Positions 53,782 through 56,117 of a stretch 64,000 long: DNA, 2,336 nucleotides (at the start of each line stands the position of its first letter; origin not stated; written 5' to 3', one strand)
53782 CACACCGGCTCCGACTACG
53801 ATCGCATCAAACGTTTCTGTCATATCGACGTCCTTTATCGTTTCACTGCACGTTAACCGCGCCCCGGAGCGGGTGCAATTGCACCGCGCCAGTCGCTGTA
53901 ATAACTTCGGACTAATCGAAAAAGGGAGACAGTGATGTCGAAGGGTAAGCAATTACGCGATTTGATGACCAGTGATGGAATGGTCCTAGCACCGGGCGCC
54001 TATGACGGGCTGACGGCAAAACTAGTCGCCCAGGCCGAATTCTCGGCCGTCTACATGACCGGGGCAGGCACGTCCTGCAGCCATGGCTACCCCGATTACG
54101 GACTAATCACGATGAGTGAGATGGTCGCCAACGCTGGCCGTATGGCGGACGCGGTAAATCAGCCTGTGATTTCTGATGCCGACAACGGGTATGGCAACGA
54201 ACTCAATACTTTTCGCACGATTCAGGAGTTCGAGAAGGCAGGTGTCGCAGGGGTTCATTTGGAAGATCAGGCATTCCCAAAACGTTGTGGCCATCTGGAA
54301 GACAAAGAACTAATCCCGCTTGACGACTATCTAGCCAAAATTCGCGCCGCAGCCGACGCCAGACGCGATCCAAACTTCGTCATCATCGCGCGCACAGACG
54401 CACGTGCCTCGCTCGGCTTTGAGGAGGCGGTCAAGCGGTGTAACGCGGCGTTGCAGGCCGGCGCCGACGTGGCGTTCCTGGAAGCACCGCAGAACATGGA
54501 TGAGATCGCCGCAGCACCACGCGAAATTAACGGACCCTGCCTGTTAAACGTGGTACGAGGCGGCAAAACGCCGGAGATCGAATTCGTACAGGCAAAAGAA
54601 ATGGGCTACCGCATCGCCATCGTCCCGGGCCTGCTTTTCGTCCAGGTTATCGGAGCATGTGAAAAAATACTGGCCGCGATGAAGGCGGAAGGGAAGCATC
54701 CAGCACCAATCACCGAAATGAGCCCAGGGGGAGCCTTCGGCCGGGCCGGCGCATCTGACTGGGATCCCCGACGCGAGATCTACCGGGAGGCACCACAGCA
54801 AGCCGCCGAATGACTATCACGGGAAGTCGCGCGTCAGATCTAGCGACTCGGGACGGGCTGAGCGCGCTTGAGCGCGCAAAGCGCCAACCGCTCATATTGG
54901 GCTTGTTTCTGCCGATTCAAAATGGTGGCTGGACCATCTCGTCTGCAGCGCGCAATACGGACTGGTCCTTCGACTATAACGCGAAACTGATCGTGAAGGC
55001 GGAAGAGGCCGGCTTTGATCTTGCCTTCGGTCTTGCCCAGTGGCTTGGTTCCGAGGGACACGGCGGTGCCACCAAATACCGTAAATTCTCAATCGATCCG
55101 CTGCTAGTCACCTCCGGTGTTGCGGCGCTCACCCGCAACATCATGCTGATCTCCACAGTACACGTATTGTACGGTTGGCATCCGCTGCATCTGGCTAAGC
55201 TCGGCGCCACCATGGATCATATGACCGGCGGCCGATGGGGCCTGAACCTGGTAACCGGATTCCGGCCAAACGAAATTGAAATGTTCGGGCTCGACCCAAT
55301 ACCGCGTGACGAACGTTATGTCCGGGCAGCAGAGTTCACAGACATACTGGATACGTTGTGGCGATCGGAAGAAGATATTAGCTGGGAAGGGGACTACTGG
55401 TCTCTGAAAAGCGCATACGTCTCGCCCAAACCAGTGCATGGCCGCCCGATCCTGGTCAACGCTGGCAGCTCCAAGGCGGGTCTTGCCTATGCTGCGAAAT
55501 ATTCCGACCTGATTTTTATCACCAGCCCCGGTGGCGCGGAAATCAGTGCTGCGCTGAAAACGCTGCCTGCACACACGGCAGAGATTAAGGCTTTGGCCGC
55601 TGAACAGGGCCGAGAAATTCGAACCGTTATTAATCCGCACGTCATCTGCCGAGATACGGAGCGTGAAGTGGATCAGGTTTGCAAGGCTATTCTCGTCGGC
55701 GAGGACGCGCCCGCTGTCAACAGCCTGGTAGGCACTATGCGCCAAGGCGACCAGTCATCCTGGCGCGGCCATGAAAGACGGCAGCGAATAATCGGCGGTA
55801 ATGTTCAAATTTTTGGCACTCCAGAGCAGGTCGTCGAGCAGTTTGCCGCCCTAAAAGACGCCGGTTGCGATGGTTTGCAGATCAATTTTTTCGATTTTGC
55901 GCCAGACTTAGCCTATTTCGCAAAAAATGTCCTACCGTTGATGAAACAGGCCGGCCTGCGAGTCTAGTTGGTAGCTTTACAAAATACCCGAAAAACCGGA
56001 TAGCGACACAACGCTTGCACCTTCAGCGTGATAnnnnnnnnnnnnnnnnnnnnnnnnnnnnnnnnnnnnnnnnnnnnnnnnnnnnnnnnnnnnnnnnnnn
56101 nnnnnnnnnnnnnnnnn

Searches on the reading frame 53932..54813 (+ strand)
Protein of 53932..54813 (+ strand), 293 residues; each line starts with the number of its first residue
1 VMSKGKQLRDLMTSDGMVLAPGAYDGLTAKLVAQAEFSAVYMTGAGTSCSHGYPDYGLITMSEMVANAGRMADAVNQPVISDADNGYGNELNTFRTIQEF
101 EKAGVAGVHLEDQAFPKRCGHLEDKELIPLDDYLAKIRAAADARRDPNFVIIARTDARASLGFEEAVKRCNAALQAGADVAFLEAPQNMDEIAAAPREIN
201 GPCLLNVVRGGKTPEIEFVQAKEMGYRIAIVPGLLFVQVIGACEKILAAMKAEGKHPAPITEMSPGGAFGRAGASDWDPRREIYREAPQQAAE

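Call 43: search_protein_families(library=pfam, max_evalue=1e-8, proteins=[window:53932-54813:+])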
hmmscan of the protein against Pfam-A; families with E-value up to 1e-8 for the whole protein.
window:53932-54813:+ (293 aa): 2 families
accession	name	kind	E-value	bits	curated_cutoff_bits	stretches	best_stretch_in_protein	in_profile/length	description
PF13714.12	PEP_mutase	-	7.7e-50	170.1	31.5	1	8-250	1-239/240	Phosphoenolpyruvate phosphomutase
PF00463.27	ICL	-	1.3e-13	50.7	26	1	77-162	150-238/526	Isocitrate lyase family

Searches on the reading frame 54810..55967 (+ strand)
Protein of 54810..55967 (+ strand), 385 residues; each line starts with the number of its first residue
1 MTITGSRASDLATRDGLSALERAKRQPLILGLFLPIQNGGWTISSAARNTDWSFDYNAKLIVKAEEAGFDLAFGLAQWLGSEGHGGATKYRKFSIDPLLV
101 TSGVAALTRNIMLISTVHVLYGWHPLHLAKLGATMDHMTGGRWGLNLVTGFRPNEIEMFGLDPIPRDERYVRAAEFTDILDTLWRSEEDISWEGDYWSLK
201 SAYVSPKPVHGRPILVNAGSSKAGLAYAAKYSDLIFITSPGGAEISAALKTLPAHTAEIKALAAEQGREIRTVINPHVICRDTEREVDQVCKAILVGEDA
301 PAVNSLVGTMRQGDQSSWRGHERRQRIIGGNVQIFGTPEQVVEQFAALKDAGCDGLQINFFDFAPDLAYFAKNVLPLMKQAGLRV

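Call 43: search_protein_families(library=pfam, max_evalue=1e-8, proteins=[window:54810-55967:+])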
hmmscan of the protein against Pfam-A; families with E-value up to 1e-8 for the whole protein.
window:54810-55967:+ (385 aa): 1 family
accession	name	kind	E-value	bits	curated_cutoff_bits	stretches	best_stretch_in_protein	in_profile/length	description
PF00296.26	Bac_luciferase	-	3e-54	184.9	27.9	1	30-354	3-313/314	Luciferase-like monooxygenase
